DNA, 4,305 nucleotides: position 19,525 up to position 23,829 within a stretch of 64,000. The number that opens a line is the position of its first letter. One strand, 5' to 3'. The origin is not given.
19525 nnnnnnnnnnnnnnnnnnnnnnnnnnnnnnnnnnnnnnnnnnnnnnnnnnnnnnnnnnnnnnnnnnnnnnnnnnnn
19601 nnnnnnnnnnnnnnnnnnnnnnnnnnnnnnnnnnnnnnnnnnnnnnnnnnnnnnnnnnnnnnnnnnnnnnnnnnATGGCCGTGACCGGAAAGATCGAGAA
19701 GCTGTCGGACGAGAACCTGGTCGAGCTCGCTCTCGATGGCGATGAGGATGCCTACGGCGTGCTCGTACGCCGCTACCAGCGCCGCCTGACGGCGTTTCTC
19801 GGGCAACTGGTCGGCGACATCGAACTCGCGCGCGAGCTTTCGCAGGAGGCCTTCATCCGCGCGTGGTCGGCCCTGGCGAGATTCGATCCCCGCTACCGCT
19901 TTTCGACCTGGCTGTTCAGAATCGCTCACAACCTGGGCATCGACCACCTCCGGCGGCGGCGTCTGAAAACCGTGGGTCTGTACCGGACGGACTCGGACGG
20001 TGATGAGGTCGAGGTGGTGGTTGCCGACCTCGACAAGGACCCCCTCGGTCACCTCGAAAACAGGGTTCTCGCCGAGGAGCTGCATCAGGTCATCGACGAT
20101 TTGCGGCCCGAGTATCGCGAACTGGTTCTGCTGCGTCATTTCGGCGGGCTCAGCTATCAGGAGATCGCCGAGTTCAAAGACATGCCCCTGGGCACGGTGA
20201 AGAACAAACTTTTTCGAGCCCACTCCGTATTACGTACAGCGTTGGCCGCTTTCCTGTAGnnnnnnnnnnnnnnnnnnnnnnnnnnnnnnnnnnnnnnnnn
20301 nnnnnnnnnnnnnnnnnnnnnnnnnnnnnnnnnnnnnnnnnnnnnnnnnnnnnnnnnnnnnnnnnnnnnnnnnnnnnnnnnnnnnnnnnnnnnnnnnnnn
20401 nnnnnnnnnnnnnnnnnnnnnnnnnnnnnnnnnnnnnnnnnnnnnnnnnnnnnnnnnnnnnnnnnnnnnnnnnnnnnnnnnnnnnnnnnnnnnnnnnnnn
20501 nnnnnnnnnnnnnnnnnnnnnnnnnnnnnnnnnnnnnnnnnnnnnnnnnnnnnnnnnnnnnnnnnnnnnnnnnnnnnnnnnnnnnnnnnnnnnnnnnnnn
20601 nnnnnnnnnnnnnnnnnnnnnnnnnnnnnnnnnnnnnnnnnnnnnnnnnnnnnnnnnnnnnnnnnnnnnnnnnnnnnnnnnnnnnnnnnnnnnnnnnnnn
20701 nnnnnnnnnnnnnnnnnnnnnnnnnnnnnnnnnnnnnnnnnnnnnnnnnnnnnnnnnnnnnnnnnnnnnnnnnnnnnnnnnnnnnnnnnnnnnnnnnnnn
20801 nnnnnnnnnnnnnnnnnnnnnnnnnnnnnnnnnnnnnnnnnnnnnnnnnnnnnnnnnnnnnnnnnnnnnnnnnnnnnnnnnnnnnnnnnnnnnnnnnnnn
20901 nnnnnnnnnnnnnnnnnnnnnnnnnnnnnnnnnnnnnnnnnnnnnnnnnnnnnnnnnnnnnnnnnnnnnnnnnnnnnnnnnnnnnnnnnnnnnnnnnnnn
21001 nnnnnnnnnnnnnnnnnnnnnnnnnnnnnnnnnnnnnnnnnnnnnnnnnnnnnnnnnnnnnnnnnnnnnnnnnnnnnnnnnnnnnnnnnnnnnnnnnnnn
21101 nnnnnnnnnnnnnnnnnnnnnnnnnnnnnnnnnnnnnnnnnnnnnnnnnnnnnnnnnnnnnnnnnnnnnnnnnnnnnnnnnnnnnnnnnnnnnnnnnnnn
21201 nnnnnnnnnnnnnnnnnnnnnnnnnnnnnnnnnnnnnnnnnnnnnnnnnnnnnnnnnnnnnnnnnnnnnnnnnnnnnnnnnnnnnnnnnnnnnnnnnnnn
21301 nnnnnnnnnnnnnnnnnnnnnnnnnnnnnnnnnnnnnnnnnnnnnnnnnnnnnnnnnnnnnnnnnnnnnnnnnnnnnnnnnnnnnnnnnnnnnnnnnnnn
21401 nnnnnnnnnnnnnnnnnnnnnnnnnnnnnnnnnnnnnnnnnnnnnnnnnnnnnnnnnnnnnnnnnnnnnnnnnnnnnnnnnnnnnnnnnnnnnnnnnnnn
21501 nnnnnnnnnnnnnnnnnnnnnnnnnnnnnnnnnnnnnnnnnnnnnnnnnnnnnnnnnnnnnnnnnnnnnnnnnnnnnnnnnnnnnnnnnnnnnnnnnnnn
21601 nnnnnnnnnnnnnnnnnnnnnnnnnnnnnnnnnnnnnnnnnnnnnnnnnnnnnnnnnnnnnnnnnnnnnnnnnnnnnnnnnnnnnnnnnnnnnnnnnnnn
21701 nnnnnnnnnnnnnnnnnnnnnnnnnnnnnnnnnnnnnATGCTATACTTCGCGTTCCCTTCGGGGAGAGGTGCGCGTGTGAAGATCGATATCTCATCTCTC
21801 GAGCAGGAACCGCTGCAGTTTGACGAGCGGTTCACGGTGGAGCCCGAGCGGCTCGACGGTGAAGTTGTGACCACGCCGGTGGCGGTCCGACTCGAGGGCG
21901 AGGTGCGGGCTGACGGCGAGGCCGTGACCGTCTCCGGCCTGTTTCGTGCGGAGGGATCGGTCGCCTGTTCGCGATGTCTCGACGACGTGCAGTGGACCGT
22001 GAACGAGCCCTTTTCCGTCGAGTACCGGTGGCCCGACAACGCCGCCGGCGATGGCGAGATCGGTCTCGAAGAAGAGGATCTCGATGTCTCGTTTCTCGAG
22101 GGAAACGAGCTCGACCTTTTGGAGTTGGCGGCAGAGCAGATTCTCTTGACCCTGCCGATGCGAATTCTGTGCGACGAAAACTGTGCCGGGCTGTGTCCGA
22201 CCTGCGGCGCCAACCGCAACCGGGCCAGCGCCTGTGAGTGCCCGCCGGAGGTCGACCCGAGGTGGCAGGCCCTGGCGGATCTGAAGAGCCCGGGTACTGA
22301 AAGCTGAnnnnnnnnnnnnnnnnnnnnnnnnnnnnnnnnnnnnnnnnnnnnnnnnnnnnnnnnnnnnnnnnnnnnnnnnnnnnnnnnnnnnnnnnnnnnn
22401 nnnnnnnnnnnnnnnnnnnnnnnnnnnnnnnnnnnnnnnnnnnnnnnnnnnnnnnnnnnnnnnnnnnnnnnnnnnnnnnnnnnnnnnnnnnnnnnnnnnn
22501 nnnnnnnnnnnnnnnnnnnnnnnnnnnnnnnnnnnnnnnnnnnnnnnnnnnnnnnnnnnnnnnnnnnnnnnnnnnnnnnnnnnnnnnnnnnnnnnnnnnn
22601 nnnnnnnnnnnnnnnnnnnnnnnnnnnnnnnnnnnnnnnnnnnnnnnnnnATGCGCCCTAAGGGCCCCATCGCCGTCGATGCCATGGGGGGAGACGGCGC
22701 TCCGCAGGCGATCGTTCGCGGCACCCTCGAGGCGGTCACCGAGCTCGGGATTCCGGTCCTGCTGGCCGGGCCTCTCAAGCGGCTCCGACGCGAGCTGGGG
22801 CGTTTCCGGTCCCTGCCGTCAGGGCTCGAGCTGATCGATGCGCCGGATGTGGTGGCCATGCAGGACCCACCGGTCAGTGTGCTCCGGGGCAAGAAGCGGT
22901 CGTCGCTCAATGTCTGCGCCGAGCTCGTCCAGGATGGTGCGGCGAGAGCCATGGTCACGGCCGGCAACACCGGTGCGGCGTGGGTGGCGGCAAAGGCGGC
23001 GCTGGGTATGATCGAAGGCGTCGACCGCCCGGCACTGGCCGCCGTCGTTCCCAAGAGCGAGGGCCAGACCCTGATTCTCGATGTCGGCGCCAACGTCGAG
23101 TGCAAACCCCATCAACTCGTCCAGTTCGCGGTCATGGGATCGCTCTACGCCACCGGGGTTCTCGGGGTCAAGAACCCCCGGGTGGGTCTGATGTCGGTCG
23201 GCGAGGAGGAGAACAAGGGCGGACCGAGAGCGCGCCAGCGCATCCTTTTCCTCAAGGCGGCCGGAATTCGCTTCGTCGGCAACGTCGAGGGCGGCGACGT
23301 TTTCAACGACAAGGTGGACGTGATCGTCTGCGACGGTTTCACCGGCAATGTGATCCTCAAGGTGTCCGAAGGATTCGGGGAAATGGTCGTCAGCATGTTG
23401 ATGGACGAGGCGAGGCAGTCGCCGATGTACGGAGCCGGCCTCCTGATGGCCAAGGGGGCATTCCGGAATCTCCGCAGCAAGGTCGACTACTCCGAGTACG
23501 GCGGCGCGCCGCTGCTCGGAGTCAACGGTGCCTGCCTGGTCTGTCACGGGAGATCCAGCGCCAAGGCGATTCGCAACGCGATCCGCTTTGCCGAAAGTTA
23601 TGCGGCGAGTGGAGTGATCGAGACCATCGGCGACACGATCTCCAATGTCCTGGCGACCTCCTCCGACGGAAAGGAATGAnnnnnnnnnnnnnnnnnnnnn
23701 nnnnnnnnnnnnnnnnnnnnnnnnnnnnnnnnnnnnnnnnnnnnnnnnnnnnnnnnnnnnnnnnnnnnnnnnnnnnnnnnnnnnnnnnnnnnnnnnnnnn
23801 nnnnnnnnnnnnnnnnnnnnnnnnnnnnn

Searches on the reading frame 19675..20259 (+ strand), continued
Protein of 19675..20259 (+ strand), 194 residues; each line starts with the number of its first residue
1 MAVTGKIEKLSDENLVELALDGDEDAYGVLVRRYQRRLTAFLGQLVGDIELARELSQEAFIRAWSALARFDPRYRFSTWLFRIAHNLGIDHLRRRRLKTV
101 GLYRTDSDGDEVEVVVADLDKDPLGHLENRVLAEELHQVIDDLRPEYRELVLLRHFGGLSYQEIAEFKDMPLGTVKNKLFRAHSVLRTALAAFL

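Call 35: find_encoding_contigs(protein=P0009, flank=10000, max_places=3)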
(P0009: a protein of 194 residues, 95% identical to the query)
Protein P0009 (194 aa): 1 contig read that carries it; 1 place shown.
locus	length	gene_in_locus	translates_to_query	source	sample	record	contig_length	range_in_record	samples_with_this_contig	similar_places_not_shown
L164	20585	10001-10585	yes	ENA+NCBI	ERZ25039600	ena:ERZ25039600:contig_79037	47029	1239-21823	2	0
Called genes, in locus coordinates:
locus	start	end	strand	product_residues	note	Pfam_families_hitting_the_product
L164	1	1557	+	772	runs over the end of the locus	PF25183:OMP_b-brl_4, PF00593:TonB_dep_Rec_b-barrel, PF25183:OMP_b-brl_4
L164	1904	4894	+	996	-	PF13620:CarboxypepD_reg, PF13715:CarbopepD_reg_2, PF17210:SdrD_B (weak), PF25020:TTR_TEN1-4 (weak), PF25183:OMP_b-brl_4, PF00593:TonB_dep_Rec_b-barrel, PF25183:OMP_b-brl_4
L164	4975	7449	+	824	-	PF13428:TPR_14 (faint), PF01663:Phosphodiest, PF14559:TPR_19 (weak)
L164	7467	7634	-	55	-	PF05635:23S_rRNA_IVP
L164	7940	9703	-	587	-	-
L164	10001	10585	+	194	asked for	PF07638:Sigma70_ECF, PF04542:Sigma70_r2, PF08281:Sigma70_r4_2, PF04545:Sigma70_r4 (weak)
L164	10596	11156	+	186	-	-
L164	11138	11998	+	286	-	-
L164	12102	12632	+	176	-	PF02620:YceD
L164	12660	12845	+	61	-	PF01783:Ribosomal_L32p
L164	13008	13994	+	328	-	PF02504:FA_synthesis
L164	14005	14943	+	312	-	PF00698:Acyl_transf_1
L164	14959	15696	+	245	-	PF00106:adh_short, PF08659:KR, PF13561:adh_short_C2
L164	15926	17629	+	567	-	PF00884:Sulfatase, PF01663:Phosphodiest (faint), PF16347:SGSH_C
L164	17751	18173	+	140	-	PF00571:CBS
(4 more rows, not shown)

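Call 52: find_encoding_contigs(protein=P0004, flank=3000, max_places=3)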
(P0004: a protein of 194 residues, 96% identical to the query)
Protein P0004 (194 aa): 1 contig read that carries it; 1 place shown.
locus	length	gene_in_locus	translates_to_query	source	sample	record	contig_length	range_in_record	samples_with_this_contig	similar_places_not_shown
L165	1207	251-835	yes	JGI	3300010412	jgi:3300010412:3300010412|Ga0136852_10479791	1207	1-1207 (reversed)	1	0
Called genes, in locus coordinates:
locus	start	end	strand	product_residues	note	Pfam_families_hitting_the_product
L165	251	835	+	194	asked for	PF07638:Sigma70_ECF, PF04542:Sigma70_r2, PF08281:Sigma70_r4_2, PF04545:Sigma70_r4 (weak)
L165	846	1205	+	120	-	?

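Call 53: find_encoding_contigs(protein=P0006, flank=3000, max_places=3)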
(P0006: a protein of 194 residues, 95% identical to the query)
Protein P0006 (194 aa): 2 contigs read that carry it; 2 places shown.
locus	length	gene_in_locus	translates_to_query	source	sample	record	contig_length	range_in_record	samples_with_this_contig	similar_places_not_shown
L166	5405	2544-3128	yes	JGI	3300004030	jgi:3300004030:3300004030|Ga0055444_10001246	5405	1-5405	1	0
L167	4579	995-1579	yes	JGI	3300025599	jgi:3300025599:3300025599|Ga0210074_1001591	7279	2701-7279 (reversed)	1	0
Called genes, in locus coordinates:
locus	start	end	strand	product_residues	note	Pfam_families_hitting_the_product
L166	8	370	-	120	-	PF05635:23S_rRNA_IVP, PF22296:bAvd (faint)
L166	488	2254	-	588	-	-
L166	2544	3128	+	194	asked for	PF07638:Sigma70_ECF, PF04542:Sigma70_r2, PF08281:Sigma70_r4_2, PF04545:Sigma70_r4 (weak)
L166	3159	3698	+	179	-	-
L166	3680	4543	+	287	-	-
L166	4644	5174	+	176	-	PF02620:YceD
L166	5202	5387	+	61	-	PF01783:Ribosomal_L32p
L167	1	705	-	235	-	?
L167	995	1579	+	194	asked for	PF07638:Sigma70_ECF, PF04542:Sigma70_r2, PF08281:Sigma70_r4_2, PF04545:Sigma70_r4 (weak)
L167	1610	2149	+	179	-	-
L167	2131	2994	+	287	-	-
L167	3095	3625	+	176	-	PF02620:YceD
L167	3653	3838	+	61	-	PF01783:Ribosomal_L32p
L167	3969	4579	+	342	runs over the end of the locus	PF02504:FA_synthesis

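Call 54: find_encoding_contigs(protein=P0011, flank=3000, max_places=3)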
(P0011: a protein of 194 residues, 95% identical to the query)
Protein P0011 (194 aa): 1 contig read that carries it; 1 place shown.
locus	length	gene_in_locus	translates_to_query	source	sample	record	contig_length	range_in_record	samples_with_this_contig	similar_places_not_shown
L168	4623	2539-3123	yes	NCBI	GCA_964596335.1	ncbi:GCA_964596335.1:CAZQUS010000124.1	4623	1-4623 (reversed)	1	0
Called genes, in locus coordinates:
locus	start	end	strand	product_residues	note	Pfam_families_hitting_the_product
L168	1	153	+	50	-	?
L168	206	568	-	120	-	PF05635:23S_rRNA_IVP, PF22296:bAvd (weak)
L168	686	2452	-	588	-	-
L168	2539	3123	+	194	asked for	PF07638:Sigma70_ECF, PF04542:Sigma70_r2, PF08281:Sigma70_r4_2, PF04545:Sigma70_r4 (weak)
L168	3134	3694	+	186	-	-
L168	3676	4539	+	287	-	-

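Call 55: find_encoding_contigs(protein=P0017, flank=10000, max_places=3)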
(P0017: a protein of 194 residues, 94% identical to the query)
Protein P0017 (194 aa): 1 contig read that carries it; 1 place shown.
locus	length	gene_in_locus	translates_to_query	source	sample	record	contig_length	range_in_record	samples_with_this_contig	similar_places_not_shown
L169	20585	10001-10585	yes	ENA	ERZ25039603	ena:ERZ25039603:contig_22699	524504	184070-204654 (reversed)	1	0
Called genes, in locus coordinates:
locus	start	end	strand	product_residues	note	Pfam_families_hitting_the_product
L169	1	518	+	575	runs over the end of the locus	-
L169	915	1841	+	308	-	PF13650:Asp_protease_2, PF13975:gag-asp_proteas (weak)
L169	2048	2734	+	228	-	PF13620:CarboxypepD_reg, PF17210:SdrD_B, PF17802:SpaA (weak), PF22904:NOMO1-like_2nd (weak), PF25020:TTR_TEN1-4 (weak), PF13715:CarbopepD_reg_2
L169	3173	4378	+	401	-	-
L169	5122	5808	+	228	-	-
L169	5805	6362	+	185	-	-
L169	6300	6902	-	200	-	-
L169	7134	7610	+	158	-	PF13428:TPR_14 (faint)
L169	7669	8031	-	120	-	PF05635:23S_rRNA_IVP, PF22296:bAvd (weak)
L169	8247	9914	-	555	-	-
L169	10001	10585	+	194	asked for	PF07638:Sigma70_ECF, PF04542:Sigma70_r2, PF08281:Sigma70_r4_2, PF04545:Sigma70_r4 (weak)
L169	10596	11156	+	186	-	-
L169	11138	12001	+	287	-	-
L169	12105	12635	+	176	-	PF02620:YceD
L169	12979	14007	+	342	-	PF02504:FA_synthesis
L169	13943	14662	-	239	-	-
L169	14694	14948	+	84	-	-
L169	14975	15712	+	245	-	PF00106:adh_short, PF08659:KR, PF13561:adh_short_C2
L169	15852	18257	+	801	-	PF00884:Sulfatase, PF01663:Phosphodiest, PF13428:TPR_14 (faint), PF00515:TPR_1 (faint), PF16347:SGSH_C, PF14559:TPR_19 (weak), PF13432:TPR_16 (weak), PF14559:TPR_19 (weak), +7 more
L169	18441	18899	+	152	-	-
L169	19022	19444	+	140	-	PF00571:CBS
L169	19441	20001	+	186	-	PF02674:Colicin_V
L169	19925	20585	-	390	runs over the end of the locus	PF04055:Radical_SAM, PF19288:CofH_C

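Call 61: search_protein_families(library=ncbifam, proteins=[window:19681-20259:+, L163:7551-7913:+], max_evalue=0.01)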
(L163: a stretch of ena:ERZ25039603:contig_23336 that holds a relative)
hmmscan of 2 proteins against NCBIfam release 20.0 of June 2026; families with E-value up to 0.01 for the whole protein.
window:19681-20259:+ (192 aa): 96 families (the best 25 are shown)
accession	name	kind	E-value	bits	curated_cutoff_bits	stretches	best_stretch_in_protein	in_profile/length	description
NF007223.0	PRK09641.1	equivalog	4.5e-36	124.4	209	1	12-189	7-185/187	RNA polymerase sigma factor SigW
NF009166.1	PRK12513.1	equivalog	6.7e-36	123.8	206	1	6-190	5-188/193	RNA polymerase sigma factor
TIGR02939.1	RpoE_Sigma70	equivalog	1.1e-33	116.9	236.15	1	7-190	4-188/190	RNA polymerase sigma factor RpoE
NF009171.0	PRK12518.1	equivalog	1.3e-32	113.1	208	1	6-188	10-184/191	RNA polymerase sigma factor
NF008888.0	PRK11922.1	equivalog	1.2e-31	110.1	204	1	6-189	13-197/231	RNA polymerase sigma factor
TIGR02948.1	SigW_bacill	equivalog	7.5e-31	107.6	243.1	1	14-188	9-184/187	RNA polymerase sigma factor SigW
NF007216.0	PRK09638.1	equivalog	2.4e-30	105.6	194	1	8-187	3-173/180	RNA polymerase sigma factor SigY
TIGR02937.1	sigma70-ECF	superfamily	1.9e-29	102.4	42.9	1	24-188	2-165/165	sigma-70 family RNA polymerase sigma factor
NF004113.0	PRK05602.1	equivalog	2.4e-28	99.2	208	1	5-189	27-202/211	RNA polymerase sigma factor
TIGR02985.1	Sig70_bacteroi1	subfamily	2e-25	89.9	126.4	1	24-188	2-162/162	RNA polymerase sigma-70 factor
TIGR02950.1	SigM_subfam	subfamily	2.4e-25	89.2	147.95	1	28-186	5-156/159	RNA polymerase sigma factor, SigM family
NF010500.0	PRK13919.1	subfamily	9.5e-24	84.6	226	1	3-188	3-183/186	putative RNA polymerase sigma E protein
NF007229.0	PRK09647.1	equivalog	1.3e-23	83.5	265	1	25-190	46-204/220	RNA polymerase sigma factor SigE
NF008894.0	PRK11924.3-1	equivalog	2.5e-22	79.8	258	1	10-189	9-182/188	RNA polymerase sigma factor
NF009168.0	PRK12515.1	subfamily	3.9e-22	78.7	236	1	7-188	6-179/189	RNA polymerase sigma factor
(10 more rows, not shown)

L163:7551-7913:+ (120 aa): 4 families
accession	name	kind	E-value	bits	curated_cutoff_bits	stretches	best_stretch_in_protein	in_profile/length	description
TIGR02436.1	TIGR02436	subfamily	1.6e-36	124.9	24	1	9-115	1-108/109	four helix bundle protein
NF008911.0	PRK12275.1-2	subfamily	1.2e-31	109.6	137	1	1-117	1-117/118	hypothetical protein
NF008912.0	PRK12275.1-6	subfamily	1.2e-26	93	124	1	3-117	2-113/117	hypothetical protein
NF033474.1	DivGenRetAVD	equivalog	1.2e-08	35.2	80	1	7-113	1-104/104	diversity-generating retroelement protein Avd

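Call 70: find_encoding_contigs(protein=P0007, flank=2000, max_places=4)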
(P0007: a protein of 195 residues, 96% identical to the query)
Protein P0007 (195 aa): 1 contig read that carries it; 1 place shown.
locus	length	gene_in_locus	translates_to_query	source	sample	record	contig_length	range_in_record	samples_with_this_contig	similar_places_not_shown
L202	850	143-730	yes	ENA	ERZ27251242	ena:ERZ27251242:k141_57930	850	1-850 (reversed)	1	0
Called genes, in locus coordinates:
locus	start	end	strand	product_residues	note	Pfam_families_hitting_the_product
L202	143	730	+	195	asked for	PF07638:Sigma70_ECF, PF04542:Sigma70_r2, PF08281:Sigma70_r4_2, PF04545:Sigma70_r4 (weak)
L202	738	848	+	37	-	?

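Call 71: find_encoding_contigs(protein=P0005, flank=2000, max_places=4)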
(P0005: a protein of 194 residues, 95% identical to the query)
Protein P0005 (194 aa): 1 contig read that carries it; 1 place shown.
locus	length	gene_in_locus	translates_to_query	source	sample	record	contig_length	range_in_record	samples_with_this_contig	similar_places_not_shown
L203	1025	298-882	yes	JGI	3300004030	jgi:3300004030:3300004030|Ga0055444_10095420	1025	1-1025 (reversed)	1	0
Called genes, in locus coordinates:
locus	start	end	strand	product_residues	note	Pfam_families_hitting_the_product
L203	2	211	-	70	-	?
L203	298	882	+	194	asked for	PF07638:Sigma70_ECF, PF04542:Sigma70_r2, PF08281:Sigma70_r4_2, PF04545:Sigma70_r4 (weak)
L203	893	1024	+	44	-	?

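Call 72: find_encoding_contigs(protein=P0010, flank=2000, max_places=4)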
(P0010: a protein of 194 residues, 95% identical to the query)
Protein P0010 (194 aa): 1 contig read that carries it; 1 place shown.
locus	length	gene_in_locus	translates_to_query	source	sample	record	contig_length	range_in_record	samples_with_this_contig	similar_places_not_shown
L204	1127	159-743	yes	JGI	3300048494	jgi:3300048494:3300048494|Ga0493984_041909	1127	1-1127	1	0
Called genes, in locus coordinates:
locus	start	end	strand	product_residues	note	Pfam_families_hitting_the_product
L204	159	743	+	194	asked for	PF07638:Sigma70_ECF, PF04542:Sigma70_r2, PF08281:Sigma70_r4_2, PF04545:Sigma70_r4 (weak)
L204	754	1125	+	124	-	?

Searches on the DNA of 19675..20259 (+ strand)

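Call 41: search_rna_families(sources=[L161, L163], threshold=gathering)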
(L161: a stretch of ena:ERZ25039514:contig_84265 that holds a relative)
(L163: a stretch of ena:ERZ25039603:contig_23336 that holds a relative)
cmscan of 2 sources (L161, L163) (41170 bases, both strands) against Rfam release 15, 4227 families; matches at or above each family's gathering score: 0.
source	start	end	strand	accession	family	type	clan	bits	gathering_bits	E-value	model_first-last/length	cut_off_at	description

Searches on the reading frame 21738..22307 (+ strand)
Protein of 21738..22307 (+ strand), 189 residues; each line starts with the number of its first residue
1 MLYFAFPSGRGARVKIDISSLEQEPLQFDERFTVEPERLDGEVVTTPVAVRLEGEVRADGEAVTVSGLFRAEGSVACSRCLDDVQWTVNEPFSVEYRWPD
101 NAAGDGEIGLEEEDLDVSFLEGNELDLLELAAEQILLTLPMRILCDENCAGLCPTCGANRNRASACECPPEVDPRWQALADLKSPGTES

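Call 6: search_protein_families(library=pfam, proteins=[window:21738-22307:+])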
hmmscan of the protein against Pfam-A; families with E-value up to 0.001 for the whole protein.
window:21738-22307:+ (189 aa): 1 family
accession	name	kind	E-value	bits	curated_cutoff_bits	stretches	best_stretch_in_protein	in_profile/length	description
PF02620.22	YceD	-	1.7e-28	99.5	33.2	1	67-183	3-119/119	Large ribosomal RNA subunit accumulation protein YceD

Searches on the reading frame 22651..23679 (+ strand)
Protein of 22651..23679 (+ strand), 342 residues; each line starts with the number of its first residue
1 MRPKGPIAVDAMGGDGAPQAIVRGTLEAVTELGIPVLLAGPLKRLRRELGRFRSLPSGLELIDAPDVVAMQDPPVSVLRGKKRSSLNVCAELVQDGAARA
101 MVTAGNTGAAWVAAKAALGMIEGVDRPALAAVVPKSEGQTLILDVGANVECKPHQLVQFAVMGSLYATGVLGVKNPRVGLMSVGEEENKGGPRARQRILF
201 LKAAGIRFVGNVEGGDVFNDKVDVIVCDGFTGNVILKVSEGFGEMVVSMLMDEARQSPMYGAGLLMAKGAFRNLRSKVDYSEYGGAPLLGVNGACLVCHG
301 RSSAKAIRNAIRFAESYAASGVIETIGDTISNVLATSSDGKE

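Call 6: search_protein_families(library=pfam, proteins=[window:22651-23679:+])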
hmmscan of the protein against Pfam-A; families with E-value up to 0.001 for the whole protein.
window:22651-23679:+ (342 aa): 1 family
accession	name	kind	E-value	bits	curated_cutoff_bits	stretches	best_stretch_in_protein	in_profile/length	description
PF02504.20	FA_synthesis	-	2.1e-103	346.3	29.1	1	7-324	3-323/324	Fatty acid synthesis protein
